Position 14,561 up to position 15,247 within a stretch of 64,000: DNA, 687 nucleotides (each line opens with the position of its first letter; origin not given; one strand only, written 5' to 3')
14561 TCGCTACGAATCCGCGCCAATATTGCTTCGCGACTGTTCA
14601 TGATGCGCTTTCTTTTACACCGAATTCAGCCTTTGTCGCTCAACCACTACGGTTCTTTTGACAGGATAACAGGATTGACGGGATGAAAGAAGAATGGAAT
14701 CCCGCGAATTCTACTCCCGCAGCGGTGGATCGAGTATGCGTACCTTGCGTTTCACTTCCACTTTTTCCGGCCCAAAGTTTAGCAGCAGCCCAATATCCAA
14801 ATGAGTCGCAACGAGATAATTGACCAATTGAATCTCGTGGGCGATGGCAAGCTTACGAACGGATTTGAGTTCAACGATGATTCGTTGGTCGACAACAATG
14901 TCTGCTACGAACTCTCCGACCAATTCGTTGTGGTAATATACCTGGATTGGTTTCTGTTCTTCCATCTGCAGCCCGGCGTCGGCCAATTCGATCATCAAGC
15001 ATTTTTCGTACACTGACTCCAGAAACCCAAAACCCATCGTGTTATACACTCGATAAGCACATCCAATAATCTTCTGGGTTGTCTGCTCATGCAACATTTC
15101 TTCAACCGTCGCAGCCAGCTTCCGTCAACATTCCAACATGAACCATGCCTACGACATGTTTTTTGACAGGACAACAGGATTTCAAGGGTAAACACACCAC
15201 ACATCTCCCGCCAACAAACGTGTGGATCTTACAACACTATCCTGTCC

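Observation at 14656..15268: Low-GC GxxExxY gene bracketed by inverted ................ arms and inserted inside the lutABC operon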

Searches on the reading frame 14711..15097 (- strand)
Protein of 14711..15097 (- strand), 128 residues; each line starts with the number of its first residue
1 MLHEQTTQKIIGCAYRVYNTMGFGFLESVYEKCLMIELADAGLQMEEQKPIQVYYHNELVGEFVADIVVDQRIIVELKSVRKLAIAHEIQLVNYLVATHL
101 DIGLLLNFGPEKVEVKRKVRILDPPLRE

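Call 7: search_protein_families(library=pfam, proteins=[window:14711-15097:-])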
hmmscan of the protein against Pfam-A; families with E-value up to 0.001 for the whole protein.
window:14711-15097:- (128 aa): 1 family
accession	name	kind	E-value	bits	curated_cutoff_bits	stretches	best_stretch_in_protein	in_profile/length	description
PF13366.12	PDDEXK_3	-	3.3e-41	140.8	22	1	5-117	2-116/117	PD-(D/E)XK nuclease superfamily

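Call 8: search_protein_families(library=ncbifam, proteins=[window:14711-15097:-])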
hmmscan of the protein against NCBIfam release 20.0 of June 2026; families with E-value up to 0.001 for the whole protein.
window:14711-15097:- (128 aa): 1 family
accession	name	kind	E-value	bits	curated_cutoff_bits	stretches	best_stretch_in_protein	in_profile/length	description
TIGR04256.1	GxxExxY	subfamily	2.8e-42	143.7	35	1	6-119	2-116/116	GxxExxY protein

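Call 10: find_encoding_contigs(protein=window:14711-15097:-, flank=10000, max_places=10)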
Protein window:14711-15097:- (128 aa): no gene with exactly this product is on record in the collection.

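Call 11: find_homologous_proteins(query=window:14711-15097:-, max_evalue=1e-10)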
Query window:14711-15097:- (128 aa): 7967 proteins with E <= 1e-10 among 8000 candidates; the best 120 are listed.
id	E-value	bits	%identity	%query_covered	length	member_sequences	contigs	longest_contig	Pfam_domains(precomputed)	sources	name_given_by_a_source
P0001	6.3e-62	225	100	84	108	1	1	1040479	PF13366.13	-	-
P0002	7.6e-55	202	76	96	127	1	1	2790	PF13366.13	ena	-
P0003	1.9e-54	201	75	96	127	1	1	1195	PF13366.13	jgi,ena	-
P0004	1.6e-52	195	71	95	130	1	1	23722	PF13366.13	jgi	jgi:GxxExxY protein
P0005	2.2e-52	194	72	98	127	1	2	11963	PF13366.13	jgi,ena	-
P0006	2.3e-52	194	70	98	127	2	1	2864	PF13366.13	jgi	-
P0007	3.6e-52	194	70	98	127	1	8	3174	PF13366.13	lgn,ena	-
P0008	4.3e-52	194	71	98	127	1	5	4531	PF13366.13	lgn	-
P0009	4.4e-52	193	70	98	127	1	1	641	PF13366.13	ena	-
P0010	5.2e-52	193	74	95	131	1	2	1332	PF13366.13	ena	-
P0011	6.0e-52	193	70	98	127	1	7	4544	PF13366.13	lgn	-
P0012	9.3e-52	192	74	85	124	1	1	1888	PF13366.13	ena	-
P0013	9.5e-52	192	72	96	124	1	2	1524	PF13366.13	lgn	-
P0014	9.6e-52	192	74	94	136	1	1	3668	PF13366.13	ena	-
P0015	1.9e-51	191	73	97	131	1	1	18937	PF13366.13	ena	-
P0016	2.0e-51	191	69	98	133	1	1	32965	PF13366.13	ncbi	-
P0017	2.2e-51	191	72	96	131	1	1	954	PF13366.13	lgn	-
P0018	2.6e-51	191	74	95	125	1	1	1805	PF13366.13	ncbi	-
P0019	4.0e-51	190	74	95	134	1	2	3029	PF13366.13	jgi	-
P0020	4.2e-51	190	69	95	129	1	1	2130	PF13366.13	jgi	jgi:GxxExxY protein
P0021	5.4e-51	190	72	96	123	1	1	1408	PF13366.13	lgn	-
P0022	5.6e-51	190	71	98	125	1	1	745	PF13366.13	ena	-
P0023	5.6e-51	190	70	100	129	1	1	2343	PF13366.13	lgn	-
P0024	5.7e-51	190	73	96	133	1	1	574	PF13366.13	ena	-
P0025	7.2e-51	190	70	98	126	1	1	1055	PF13366.13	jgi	jgi:GxxExxY protein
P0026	9.4e-51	189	70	98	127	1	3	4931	PF13366.13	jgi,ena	-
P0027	1.1e-50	189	69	97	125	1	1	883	PF13366.13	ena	-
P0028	1.3e-50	189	72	96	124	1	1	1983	PF13366.13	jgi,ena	-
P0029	1.4e-50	189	70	98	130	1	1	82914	PF13366.13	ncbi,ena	-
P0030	1.4e-50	189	71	96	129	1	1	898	PF13366.13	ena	-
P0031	1.9e-50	188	73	96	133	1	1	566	PF13366.13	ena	-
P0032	2.0e-50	188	73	94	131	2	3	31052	PF13366.13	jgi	-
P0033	2.2e-50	188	72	96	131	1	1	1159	PF13366.13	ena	-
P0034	2.5e-50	188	71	94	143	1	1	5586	PF13366.13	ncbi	ncbi:MAG: GxxExxY protein [bacterium]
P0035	2.6e-50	188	70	98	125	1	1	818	PF13366.13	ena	-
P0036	2.6e-50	188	71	94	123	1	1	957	PF13366.13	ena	-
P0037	4.3e-50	187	72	96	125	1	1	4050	PF13366.13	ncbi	-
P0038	5.0e-50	187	70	96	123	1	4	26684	PF13366.13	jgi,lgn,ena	-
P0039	5.1e-50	187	72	95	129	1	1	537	PF13366.13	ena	-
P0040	5.2e-50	187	71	98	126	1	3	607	PF13366.13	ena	-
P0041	5.6e-50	187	72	96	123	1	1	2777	PF13366.13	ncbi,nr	ncbi:MAG: GxxExxY protein [Pirellulales bacterium]|nr:GxxExxY protein [Pirellulales bacterium]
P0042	5.8e-50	187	72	95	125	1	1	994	PF13366.13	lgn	-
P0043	5.8e-50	187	69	97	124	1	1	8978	PF13366.13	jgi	-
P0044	6.2e-50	187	73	95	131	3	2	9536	PF13366.13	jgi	-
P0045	6.5e-50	186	71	96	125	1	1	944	PF13366.13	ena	-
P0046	7.0e-50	186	71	98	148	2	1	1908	PF13366.13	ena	-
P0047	8.3e-50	186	72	95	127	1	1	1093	PF13366.13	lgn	-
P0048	8.4e-50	186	71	95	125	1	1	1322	PF13366.13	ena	-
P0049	8.7e-50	186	69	95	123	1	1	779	PF13366.13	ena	-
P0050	9.6e-50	186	73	94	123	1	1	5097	PF13366.13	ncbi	-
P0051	1.0e-49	186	71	96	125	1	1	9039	PF13366.13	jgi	-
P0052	1.0e-49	186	72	94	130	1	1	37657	PF13366.13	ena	-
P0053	1.1e-49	186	73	94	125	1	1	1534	PF13366.13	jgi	jgi:GxxExxY protein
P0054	1.1e-49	186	70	95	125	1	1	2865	PF13366.13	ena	-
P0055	1.1e-49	186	73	95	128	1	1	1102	PF13366.13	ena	-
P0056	1.1e-49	186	73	95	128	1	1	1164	PF13366.13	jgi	-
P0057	1.2e-49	186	74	96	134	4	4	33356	PF13366.13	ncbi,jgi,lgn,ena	-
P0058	1.2e-49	186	64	99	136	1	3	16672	PF13366.13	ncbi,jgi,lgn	-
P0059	1.4e-49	185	71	96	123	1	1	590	PF13366.13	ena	-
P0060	1.4e-49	185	68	94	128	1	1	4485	PF13366.13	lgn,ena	-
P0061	1.4e-49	185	68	94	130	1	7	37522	PF13366.13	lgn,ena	-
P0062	1.4e-49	185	69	96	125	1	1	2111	PF13366.13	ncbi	-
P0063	1.4e-49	185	70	96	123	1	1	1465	PF13366.13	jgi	jgi:GxxExxY protein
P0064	1.6e-49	185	70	96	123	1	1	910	PF13366.13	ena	-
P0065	1.7e-49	185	70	95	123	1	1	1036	PF13366.13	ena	-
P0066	1.8e-49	185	69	96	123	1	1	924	PF13366.13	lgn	-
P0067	2.0e-49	185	71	96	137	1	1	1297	PF13366.13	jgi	jgi:GxxExxY protein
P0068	2.2e-49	185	74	94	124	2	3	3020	PF13366.13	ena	-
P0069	2.2e-49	185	69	96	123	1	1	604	PF13366.13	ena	-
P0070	2.2e-49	185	72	96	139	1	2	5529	PF13366.13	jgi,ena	-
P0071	2.2e-49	185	70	91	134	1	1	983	PF13366.13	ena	-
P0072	2.4e-49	185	68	96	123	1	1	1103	PF13366.13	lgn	-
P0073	2.4e-49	185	70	94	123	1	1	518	PF13366.13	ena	-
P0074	2.5e-49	185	73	94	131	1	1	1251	PF13366.13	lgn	-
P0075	2.5e-49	185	69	96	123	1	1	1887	PF13366.13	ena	-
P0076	2.6e-49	185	68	94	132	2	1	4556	PF13366.13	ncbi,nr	ncbi:GxxExxY protein [Candidatus Saccharibacteria bacterium]|nr:GxxExxY protein [Candidatus Sacchari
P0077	2.6e-49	185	68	95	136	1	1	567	PF13366.13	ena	-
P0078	2.7e-49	184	72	95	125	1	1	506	PF13366.13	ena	-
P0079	2.7e-49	184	70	97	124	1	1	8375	PF13366.13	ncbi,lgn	ncbi:MAG: GxxExxY protein [Draconibacterium sp.]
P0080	2.8e-49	184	66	98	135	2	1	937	PF13366.13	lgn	-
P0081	3.2e-49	184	69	100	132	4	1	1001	PF13366.13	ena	-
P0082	3.2e-49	184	72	95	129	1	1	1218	PF13366.13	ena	-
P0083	3.7e-49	184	71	96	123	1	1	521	PF13366.13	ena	-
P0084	3.8e-49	184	73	85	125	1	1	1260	PF13366.13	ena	-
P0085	3.9e-49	184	71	95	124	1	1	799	PF13366.13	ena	-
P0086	3.9e-49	184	72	96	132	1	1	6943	PF13366.13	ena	-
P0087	4.0e-49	184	69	95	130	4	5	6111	PF13366.13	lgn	-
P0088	4.0e-49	184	71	95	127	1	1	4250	PF13366.13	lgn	-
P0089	4.2e-49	184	71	98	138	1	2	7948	PF13366.13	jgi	jgi:GxxExxY protein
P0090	4.3e-49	184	67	96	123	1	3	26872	PF13366.13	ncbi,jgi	jgi:GxxExxY protein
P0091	4.3e-49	184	69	96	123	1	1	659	PF13366.13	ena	-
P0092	4.4e-49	184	69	96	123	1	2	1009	PF13366.13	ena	-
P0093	4.5e-49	184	69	98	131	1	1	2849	PF13366.13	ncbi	-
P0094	4.5e-49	184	69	96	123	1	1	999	PF13366.13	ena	-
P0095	4.6e-49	184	71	96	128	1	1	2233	PF13366.13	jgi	-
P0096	4.6e-49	184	69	96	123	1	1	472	PF13366.13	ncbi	-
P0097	4.7e-49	184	67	96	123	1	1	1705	PF13366.13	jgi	jgi:GxxExxY protein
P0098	4.7e-49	184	70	96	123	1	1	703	PF13366.13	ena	-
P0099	4.7e-49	184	69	95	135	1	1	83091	PF13366.13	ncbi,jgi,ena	-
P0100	5.0e-49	184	69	96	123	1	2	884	PF13366.13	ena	-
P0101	5.1e-49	184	68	100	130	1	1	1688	PF13366.13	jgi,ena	-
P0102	5.1e-49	184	71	94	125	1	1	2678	PF13366.13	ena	-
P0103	5.3e-49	184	70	95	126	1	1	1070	PF13366.13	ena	-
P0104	5.4e-49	184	66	98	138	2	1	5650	PF13366.13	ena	-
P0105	5.8e-49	183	70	98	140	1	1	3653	PF13366.13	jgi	jgi:GxxExxY protein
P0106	5.8e-49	183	71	96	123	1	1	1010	PF13366.13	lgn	-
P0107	5.9e-49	183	68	100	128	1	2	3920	PF13366.13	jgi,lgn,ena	-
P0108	6.0e-49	183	68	96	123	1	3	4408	PF13366.13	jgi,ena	-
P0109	6.0e-49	183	69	96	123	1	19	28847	PF13366.13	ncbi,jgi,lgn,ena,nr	ncbi:GxxExxY protein [Alkalispirochaeta odontotermitis]|nr:GxxExxY protein [Alkalispirochaeta odonto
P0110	6.1e-49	183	72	96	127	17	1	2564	PF13366.13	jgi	-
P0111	6.1e-49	183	72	96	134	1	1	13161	PF13366.13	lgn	-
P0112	6.2e-49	183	65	99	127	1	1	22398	PF13366.13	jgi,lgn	jgi:GxxExxY protein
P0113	6.3e-49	183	72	95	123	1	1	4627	PF13366.13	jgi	-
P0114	6.3e-49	183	69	96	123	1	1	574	PF13366.13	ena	-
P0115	6.6e-49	183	71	95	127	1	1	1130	PF13366.13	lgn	-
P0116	6.7e-49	183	71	93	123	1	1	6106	PF13366.13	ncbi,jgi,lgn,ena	-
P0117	6.9e-49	183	70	100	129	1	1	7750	PF13366.13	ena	-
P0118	7.1e-49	183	71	94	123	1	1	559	PF13366.13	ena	-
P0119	7.1e-49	183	69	96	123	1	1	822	PF13366.13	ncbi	-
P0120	7.3e-49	183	70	95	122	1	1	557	PF13366.13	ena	-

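Call 12: find_encoding_contigs(protein=P0001, flank=10000, max_places=5)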
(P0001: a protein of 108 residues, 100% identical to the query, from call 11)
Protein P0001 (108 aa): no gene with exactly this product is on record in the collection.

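Call 28: find_related_loci(query=A1, collection=metagenome_contigs, flank=3000)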
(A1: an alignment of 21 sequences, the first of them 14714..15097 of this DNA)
Query A1 (128 aa) in metagenome_contigs; peptide patterns used: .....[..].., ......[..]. (x = any residue, [..] = any of these).
600 stretches matched a pattern (row limit reached: there are more); 558 encode a relative of the query (tblastn E <= 1e-3); the best 80 are kept; 80 distinct loci.
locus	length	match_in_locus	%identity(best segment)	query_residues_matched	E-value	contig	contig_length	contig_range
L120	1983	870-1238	72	1-123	4e-57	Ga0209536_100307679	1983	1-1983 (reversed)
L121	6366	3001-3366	70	1-122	6e-56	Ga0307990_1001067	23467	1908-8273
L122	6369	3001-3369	69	1-123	1e-55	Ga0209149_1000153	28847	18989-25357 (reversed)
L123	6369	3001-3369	67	1-123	1e-55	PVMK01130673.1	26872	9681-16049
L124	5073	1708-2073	70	1-122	3e-55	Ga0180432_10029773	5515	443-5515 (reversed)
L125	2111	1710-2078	69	1-123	9e-56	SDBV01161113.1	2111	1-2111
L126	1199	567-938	69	1-124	6e-58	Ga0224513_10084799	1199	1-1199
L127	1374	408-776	70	1-123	8e-57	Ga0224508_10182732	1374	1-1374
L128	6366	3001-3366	69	1-122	2e-54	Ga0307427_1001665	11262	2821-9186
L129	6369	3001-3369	67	1-123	2e-54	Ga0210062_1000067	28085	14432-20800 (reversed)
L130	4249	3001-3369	67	1-123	2e-54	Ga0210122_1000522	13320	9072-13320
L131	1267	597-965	67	1-123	3e-56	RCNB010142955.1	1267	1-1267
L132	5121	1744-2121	68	1-128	5e-54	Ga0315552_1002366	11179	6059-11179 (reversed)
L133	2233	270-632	69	3-123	3e-54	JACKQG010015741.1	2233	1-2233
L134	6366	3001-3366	70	1-122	5e-54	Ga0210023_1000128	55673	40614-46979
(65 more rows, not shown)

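Call 33: search_solved_structures(query=A1, max_evalue=1, show_alignments=2)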
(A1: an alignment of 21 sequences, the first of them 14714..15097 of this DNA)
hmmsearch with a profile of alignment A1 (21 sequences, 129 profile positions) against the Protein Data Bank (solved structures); distinct sequences matched with E-value up to 1: 2.
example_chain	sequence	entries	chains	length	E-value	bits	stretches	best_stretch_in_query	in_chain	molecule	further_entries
8fck_A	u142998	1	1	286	0.015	18.6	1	9-126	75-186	HAUS augmin-like complex subunit 1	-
8at2_B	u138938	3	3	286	0.019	18.2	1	9-126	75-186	HAUS augmin-like complex subunit 1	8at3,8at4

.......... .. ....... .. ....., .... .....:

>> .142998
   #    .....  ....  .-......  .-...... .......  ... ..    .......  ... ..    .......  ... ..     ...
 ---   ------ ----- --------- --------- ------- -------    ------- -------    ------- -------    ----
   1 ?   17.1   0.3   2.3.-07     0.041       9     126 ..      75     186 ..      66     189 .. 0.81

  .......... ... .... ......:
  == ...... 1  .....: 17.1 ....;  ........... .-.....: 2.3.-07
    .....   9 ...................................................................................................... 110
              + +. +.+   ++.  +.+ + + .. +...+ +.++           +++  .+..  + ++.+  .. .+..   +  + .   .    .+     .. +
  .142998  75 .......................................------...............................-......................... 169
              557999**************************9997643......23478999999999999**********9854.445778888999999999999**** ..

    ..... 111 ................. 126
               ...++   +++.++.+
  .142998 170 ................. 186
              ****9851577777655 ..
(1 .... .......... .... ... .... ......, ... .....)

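Call 38: predict_structure(alignment_id=A1)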
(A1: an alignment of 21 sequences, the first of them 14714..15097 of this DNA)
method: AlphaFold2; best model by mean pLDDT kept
length: 128 residues; sequences in the alignment: 21
mean_pLDDT: 90.1   pTM: 0.83
mean pLDDT of the five models: 90.1, 88.9, 88.9, 88.6, 41.8
residues with pLDDT >= 90: 86; 70-90: 34; 50-70: 5; < 50: 3
segments of 3 or more residues with pLDDT < 50: 126-128
pLDDT, mean of each block of 10 residues (from residue 1): 89 98 96 98 88 84 89 95 93 88 96 94 55
secondary structure, 60 per line:
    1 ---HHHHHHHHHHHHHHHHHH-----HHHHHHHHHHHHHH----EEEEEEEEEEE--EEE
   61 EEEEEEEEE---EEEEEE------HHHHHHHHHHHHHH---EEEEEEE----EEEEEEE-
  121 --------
elements in order: H4-21 H27-40 E45-55 E58-69 E73-78 H85-98 E102-108 E113-119

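Call 45: fold_search(model_id=the predicted structure, library=pdb)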
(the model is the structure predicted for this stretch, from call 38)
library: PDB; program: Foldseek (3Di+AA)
matches with E <= 10: 550; with E <= 0.001: 4
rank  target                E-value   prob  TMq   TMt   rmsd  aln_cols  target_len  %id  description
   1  4ic1_B                7.3e-05  1.00  0.57  0.39   3.6       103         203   18  Crystal structure of SSO0001 (released 2013-01-16)
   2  4ic1_A                1.2e-04  1.00  0.58  0.39   3.5       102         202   20  Crystal structure of SSO0001 (released 2013-01-16)
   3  4ic1_D                3.1e-04  1.00  0.49  0.32  11.4       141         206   18  Crystal structure of SSO0001 (released 2013-01-16)
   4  4ic1_G                3.7e-04  1.00  0.59  0.39   3.5       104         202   19  Crystal structure of SSO0001 (released 2013-01-16)
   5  3syy                  2.5e-03  1.00  0.50  0.34  12.4       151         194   12  Crystal Structure of an alkaline exonuclease (LHK-Exo) from Laribacter hongkongensis (released 2012-02-15)
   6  6m9k_B                4.5e-03  1.00  0.55  0.33  14.4       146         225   12  Crystal structure of lambda exonuclease in complex with the Red beta C-terminal domain (released 2019-01-02)
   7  2zyz_C                4.5e-03  0.94  0.36  0.46   8.8       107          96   15  Pyrobaculum aerophilum splicing endonuclease (released 2009-06-23)
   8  3sz4                  5.5e-03  0.99  0.50  0.35  13.2       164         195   10  Crystal Structure of LHK-Exo in complex with dAMP (released 2012-02-15)
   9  2zyz_A                6.7e-03  0.91  0.34  0.43   8.3        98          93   15  Pyrobaculum aerophilum splicing endonuclease (released 2009-06-23)
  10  3sm4_B                8.2e-03  0.99  0.54  0.32  14.4       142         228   12  Crystal Structure of the K131A Mutant of Lambda Exonuclease in Complex with a 5'-Phosphorylated 14-mer/12-mer Duplex a (released 2011-07-20)
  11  1avq_A                1.0e-02  1.00  0.56  0.34   3.6       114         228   14  TOROIDAL STRUCTURE OF LAMBDA EXONUCLEASE DETERMINED AT 2.4 ANGSTROMS (released 1998-03-18)
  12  3slp_A                1.0e-02  0.99  0.56  0.34  13.9       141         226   12  Crystal Structure of Lambda Exonuclease in Complex with a 12 BP Symmetric DNA Duplex (released 2011-07-20)
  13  5zyv_A                1.5e-02  0.97  0.48  0.33  10.8       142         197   14  Crystal structure of human MGME1 with single strand DNA2 and Ca2+ (released 2018-09-19)
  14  7esz_C                1.5e-02  0.85  0.43  0.12   6.4       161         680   14  Crystal structure of the complex formed by Wolbachia cytoplasmic incompatibility factors CinA and CinB with Mn2+ from  (released 2021-11-10)
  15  9np6_A                1.6e-02  0.90  0.45  0.09   9.8       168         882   12  Cryo-EM structure of AdnA(D934A)-AdnB(D1014A) in complex with AMPPNP and blunt end DNA (released 2025-03-19)
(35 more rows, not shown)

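Call 56: search_dna_similar(query=window:14714-15097:-, collection=plasmids, mode=protein, max_rows=25)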
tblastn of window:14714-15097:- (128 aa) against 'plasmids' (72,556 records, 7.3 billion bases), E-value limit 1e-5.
Records with a match: 8; places in all: 10; records where one place covers at least 80% of the query: 8.
Best place of each record, by identity: <60% 8.
By first word of the organism name: Fusobacteria 1; Gemmatirosa 1; Treponema 1; Bernardetia 1; Persicobacter 1; Bacteroides 1; Prevotella 1; Sphingomonas 1.
By predicted mobility (MOB-suite, as given by PLSDB): non-mobilizable 8.
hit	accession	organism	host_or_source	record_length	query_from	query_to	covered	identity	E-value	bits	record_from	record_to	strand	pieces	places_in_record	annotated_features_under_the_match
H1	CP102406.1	Fusobacteria bacterium ZRK30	pure culture,cold seep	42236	1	117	91%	53.8%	1e-33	130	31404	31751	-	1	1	GxxExxY protein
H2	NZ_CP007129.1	Gemmatirosa kalamazoonensis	-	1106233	4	111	84%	43.5%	2e-19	90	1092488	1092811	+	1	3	record has no annotation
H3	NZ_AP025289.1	Treponema saccharophilum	-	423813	1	117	91%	39.8%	9e-19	87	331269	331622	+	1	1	GxxExxY protein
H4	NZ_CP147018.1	Bernardetia sp. Wsw4-3y2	Red alga,Red algae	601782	5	109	82%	43.0%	6e-18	85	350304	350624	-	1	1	GxxExxY protein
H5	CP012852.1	Persicobacter sp. JZB09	cell culture,soil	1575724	1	117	91%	38.5%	5e-19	88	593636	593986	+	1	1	none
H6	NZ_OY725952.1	Bacteroides finegoldii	-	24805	7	109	80%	39.4%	2e-16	81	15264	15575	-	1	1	GxxExxY protein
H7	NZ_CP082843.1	Prevotella nigrescens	-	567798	9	111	80%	37.5%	5e-13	71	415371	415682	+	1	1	GxxExxY protein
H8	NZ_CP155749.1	Sphingomonas parapaucimobilis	Chinese cabbage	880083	4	109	83%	35.5%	7e-12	68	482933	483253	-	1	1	GxxExxY protein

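Call 57: search_dna_similar(query=window:14714-15097:-, collection=phages, mode=protein, max_rows=15)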
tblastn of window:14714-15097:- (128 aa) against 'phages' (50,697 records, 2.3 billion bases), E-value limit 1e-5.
No match.

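Call 58: get_annotated_region(hit=H1, flank=1500)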
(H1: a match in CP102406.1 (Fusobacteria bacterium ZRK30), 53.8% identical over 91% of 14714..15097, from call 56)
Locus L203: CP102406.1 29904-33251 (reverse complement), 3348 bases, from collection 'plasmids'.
description: Fusobacteria bacterium ZRK30 plasmid pZRK30-1, complete sequence
organism: Fusobacteria bacterium ZRK30 (NCBI taxid 2970471)
taxonomy: Bacteria; Fusobacteriota; ; ; ; ; Fusobacteria bacterium ZRK30
host: -; source: pure culture,cold seep; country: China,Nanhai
typing (MOB-suite, as given by PLSDB): non-mobilizable
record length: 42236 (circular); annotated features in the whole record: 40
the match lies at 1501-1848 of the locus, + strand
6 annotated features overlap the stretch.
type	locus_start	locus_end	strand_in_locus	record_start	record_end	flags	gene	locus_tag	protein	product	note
CDS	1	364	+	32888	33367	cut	-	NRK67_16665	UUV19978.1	hypothetical protein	-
CDS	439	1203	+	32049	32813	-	-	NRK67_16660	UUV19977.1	ATP-binding protein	-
CDS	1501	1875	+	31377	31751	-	-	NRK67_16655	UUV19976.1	GxxExxY protein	-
CDS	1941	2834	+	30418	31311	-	-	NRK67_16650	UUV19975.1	metal-dependent hydrolase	-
CDS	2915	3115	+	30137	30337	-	-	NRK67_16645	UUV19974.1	hypothetical protein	-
CDS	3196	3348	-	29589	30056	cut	-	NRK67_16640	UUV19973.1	hypothetical protein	-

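Call 59: get_annotated_region(hit=H6, flank=1500)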
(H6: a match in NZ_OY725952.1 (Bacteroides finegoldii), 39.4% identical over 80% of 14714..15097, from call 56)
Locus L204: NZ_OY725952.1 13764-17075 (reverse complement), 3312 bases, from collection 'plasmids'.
description: Bacteroides finegoldii strain Bacteroides finegoldii TSDC17.2-1.1 plasmid 50, complete sequence
organism: Bacteroides finegoldii (NCBI taxid 338188)
taxonomy: Bacteria; Bacteroidota; Bacteroidia; Bacteroidales; Bacteroidaceae; Bacteroides; Bacteroides finegoldii
host: -; source: -; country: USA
typing (MOB-suite, as given by PLSDB): non-mobilizable
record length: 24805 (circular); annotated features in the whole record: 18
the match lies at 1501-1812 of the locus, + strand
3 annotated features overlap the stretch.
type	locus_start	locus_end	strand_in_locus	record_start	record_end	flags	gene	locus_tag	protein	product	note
CDS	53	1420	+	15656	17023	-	radA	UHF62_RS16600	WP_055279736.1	DNA repair protein RadA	GO:0006281 - DNA repair [Evidence IEA]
CDS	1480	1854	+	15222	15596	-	-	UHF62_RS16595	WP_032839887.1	GxxExxY protein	-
CDS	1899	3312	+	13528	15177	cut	-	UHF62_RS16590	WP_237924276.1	FAD-dependent protein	-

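Call 60: get_annotated_region(hit=H3, flank=1500)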
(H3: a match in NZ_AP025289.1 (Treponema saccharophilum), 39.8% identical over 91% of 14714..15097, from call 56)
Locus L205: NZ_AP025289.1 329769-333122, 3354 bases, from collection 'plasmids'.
description: Treponema saccharophilum strain JCM 32279 plasmid pTS1, complete sequence
organism: Treponema saccharophilum (NCBI taxid 165)
taxonomy: Bacteria; Spirochaetota; Spirochaetia; Spirochaetales; Treponemataceae; Treponema; Treponema saccharophilum
host: -; source: -; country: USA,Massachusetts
typing (MOB-suite, as given by PLSDB): non-mobilizable
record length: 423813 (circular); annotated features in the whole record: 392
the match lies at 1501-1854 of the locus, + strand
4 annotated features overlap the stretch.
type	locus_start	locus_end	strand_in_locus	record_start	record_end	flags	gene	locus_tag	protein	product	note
CDS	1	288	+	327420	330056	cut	-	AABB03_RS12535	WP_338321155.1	SUMF1/EgtB/PvdO family nonheme iron enzyme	-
CDS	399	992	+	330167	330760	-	-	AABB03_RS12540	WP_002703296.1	hypothetical protein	-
CDS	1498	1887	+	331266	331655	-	-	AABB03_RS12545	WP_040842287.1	GxxExxY protein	-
CDS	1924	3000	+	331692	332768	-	-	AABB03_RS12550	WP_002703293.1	Fic family protein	-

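Call 66: find_related_loci(query=L204:1480-1851:+, collection=viral_contigs, flank=1200)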
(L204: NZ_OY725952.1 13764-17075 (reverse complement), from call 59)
Query L204:1480-1851:+ (124 aa) in viral_contigs; peptide patterns used: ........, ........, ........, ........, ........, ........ (x = any residue, [..] = any of these).
30 stretches matched a pattern, but none encodes a relative of the query by tblastn (E <= 1e-3).
